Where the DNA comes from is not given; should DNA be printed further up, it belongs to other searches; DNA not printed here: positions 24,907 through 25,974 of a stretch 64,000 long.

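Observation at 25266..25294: REP elements inserted in frame inside protein-coding genes (truA, ispD, trpE tail, small proteins)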

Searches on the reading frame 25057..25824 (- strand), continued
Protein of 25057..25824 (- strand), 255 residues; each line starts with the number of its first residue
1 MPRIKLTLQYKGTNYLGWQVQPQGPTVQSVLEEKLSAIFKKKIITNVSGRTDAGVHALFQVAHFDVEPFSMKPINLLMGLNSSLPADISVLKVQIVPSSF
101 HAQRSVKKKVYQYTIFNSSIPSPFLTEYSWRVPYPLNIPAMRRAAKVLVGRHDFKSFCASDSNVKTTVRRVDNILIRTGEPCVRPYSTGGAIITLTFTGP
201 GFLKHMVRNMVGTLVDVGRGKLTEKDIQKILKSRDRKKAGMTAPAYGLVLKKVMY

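Call 58: find_homologous_proteins(query=L004:3512-4492:+, max_evalue=1e-10)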
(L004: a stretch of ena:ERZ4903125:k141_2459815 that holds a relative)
Query L004:3512-4492:+ (327 aa): 7513 proteins with E <= 1e-10 among 8000 candidates; the best 120 are listed.
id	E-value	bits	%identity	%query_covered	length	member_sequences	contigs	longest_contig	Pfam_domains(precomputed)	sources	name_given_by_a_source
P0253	3.5e-220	748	98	100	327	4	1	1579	PF01797.22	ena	-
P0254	6.7e-180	615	80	100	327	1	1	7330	PF01797.22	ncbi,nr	ncbi:MAG: transposase [Deltaproteobacteria bacterium]|nr:transposase [Deltaproteobacteria bacterium]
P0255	8.2e-154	530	74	95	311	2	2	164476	PF01797.22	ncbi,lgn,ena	-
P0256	9.3e-134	464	61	100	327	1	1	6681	PF01797.22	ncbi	-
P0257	8.1e-132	457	60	100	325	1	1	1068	PF01797.22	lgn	-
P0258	1.4e-124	433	57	100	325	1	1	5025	PF08299.18,PF01797.22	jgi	jgi:REP element-mobilizing transposase RayT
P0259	7.4e-124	431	58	100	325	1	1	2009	PF01797.22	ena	-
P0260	2.0e-117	410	54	100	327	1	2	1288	PF01797.22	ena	-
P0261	1.2e-116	407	55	100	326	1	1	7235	PF08299.18,PF01797.22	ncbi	-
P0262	1.2e-115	404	53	100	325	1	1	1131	PF01797.22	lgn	-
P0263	8.0e-115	401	54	100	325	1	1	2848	PF01797.22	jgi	jgi:REP element-mobilizing transposase RayT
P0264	1.3e-114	401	55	100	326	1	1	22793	PF08299.18,PF01797.22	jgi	jgi:REP-associated tyrosine transposase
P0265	2.0e-114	400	53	99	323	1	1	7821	PF01797.22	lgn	-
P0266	1.1e-112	394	54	100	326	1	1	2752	PF01797.22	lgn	-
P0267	1.6e-112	394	54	100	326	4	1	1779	PF08299.18,PF01797.22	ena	-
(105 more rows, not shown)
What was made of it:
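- Sources annotate its homologs as 'REP element-mobilizing transposase RayT' (call 58).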
